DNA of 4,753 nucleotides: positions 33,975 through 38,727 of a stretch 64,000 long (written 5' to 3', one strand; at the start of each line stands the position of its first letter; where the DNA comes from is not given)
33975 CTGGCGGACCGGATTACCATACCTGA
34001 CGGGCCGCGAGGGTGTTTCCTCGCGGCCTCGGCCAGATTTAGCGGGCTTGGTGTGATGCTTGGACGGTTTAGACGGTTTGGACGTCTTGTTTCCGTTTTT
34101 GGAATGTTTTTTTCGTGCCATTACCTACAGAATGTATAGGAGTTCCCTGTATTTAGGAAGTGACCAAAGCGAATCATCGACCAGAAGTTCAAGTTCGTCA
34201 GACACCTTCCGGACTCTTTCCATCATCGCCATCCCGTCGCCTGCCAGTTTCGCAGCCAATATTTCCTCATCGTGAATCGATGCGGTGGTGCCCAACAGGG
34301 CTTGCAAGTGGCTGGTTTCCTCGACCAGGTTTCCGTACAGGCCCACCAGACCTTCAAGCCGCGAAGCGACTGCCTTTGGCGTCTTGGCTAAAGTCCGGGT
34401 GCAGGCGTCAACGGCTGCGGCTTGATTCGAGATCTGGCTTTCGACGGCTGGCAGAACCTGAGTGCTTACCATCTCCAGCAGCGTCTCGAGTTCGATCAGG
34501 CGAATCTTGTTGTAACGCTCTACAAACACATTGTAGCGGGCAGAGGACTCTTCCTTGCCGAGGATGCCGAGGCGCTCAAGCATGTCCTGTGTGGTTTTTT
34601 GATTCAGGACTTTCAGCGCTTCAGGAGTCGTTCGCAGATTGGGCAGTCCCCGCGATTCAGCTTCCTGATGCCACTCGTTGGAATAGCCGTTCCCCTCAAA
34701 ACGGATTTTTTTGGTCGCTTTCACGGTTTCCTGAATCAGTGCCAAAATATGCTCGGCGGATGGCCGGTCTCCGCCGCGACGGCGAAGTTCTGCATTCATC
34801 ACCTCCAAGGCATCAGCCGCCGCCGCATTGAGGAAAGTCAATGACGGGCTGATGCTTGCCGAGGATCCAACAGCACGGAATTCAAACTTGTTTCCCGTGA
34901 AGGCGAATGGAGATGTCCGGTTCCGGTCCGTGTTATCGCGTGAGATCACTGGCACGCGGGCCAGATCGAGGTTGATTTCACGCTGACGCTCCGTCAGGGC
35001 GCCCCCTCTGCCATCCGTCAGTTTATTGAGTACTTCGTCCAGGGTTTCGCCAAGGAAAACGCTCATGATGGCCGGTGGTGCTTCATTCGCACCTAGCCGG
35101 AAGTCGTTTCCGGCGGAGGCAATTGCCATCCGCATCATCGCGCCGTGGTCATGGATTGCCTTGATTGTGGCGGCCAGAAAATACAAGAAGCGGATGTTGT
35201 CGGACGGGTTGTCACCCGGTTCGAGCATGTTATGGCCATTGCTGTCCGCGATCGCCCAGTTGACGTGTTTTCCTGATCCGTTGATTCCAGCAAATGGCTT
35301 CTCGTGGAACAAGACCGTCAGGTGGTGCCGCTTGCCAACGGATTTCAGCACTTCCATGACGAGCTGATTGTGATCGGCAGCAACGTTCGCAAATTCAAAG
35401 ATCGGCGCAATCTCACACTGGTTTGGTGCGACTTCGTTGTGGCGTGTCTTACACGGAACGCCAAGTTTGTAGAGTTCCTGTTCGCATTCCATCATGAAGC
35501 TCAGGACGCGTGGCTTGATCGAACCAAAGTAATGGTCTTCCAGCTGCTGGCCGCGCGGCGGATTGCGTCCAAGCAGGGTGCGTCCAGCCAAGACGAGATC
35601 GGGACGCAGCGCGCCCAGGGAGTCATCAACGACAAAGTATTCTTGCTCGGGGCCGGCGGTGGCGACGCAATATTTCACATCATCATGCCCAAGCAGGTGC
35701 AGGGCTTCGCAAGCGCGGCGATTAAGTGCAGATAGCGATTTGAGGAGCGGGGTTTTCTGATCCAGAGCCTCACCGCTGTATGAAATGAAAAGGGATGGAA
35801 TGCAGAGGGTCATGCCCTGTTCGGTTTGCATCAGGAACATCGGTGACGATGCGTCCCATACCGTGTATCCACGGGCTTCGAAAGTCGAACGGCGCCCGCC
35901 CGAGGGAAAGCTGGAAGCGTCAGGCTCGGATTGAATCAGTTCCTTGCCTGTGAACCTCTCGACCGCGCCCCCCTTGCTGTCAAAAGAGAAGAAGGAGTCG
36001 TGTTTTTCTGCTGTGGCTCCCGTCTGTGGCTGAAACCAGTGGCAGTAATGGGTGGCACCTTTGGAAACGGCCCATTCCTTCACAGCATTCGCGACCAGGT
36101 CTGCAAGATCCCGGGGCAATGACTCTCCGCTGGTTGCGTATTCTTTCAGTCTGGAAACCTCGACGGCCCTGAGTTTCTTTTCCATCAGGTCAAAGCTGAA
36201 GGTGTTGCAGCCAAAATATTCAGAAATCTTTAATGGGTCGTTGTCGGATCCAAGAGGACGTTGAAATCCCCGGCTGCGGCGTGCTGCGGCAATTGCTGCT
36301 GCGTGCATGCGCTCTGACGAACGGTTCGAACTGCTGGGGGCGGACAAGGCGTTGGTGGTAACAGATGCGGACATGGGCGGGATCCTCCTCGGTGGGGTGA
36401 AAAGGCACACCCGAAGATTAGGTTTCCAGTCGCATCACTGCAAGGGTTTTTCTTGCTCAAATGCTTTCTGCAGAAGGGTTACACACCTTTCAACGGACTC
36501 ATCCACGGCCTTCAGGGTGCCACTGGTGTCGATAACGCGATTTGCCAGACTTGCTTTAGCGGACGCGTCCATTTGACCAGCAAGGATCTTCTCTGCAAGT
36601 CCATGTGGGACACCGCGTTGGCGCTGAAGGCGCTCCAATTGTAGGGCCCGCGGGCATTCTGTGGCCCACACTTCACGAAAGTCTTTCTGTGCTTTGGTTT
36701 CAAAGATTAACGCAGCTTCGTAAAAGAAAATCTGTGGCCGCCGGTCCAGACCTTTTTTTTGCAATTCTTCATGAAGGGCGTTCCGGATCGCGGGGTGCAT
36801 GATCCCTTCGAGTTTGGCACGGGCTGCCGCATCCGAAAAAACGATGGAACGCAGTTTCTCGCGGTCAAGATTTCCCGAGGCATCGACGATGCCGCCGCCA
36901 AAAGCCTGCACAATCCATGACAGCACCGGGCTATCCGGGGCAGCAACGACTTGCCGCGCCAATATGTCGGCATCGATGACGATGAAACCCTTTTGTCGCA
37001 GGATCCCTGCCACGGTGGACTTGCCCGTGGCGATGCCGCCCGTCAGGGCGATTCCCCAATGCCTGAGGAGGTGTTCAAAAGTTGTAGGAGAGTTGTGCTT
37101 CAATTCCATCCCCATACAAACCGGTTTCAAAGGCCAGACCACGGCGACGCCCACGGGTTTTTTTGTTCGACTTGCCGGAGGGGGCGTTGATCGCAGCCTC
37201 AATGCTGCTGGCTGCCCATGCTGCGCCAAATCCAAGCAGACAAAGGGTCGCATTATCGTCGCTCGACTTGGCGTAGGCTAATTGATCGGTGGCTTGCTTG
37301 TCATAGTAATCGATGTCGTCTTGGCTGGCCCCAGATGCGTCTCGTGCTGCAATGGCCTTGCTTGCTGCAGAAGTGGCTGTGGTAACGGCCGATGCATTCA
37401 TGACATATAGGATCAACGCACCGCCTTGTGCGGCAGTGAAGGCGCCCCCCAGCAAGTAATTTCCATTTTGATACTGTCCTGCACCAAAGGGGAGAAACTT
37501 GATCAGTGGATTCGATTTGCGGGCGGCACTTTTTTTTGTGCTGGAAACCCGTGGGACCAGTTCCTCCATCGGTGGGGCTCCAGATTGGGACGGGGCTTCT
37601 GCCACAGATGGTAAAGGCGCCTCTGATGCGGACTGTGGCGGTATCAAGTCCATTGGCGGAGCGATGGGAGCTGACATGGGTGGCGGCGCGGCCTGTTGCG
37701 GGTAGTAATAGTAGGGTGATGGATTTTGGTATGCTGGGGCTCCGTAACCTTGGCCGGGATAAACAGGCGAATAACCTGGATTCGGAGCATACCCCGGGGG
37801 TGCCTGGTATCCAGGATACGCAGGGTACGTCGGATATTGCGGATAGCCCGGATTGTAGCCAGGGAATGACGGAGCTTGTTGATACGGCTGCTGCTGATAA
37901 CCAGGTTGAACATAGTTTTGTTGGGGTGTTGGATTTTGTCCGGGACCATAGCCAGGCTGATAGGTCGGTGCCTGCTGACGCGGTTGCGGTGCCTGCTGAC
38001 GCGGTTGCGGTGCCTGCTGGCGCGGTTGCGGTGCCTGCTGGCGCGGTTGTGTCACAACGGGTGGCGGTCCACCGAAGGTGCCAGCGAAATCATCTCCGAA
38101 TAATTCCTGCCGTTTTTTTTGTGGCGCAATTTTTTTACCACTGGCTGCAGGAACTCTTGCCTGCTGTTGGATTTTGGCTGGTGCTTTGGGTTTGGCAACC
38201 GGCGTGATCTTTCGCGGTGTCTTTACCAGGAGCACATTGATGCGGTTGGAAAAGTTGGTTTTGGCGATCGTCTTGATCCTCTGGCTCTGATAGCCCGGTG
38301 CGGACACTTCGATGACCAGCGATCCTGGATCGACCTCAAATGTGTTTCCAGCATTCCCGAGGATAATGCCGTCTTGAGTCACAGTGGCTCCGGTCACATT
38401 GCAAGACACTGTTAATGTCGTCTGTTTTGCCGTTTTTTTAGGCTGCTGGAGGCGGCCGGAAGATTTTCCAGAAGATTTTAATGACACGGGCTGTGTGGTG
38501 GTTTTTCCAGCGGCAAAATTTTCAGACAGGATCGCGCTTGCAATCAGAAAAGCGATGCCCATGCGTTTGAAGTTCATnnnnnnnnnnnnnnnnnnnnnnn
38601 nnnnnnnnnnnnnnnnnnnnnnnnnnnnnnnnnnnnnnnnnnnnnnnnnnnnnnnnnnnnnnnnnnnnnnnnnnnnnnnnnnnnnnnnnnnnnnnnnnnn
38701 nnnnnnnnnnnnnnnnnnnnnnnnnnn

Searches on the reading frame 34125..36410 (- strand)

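Call 78: search_protein_families(library=pfam, proteins=[window:34125-36410:-], max_evalue=0.01)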
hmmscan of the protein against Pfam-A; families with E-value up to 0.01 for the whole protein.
window:34125-36410:- (761 aa): 3 families
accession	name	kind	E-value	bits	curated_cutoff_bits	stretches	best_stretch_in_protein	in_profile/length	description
PF12437.13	GSIII_N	-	1e-69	233.7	25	1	63-225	2-160/160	Glutamine synthetase type III N terminal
PF18318.6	Gln-synt_C-ter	-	1.2e-34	119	22.7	1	555-664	2-111/118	Glutamine synthetase C-terminal domain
PF00120.29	Gln-synt_C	-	6e-19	68.7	24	1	249-431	21-200/344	Glutamine synthetase, catalytic domain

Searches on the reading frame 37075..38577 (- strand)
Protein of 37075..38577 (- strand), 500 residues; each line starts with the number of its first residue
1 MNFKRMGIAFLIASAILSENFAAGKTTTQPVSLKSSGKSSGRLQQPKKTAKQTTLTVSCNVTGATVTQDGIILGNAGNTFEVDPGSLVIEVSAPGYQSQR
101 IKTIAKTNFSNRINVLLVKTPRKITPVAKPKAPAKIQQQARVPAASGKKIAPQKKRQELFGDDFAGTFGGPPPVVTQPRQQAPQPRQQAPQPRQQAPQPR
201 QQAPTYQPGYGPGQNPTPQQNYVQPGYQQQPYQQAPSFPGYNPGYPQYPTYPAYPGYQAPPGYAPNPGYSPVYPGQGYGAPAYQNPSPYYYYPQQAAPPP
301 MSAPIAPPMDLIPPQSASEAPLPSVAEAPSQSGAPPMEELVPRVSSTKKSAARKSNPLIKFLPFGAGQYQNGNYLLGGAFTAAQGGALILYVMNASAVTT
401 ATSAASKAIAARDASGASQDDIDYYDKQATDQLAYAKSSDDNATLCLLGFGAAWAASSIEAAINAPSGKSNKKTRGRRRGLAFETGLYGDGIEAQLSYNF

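Call 78: search_protein_families(library=pfam, proteins=[window:37075-38577:-], max_evalue=0.01)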
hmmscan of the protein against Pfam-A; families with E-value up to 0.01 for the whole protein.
window:37075-38577:- (500 aa): 2 families
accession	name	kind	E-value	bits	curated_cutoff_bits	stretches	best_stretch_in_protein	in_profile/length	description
PF08308.17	PEGA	-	0.00026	21.3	20.8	1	53-98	2-48/71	PEGA domain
PF18935.5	DUF5683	-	0.0092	16.4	26.7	0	362-465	15-113/151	Family of unknown function (DUF5683)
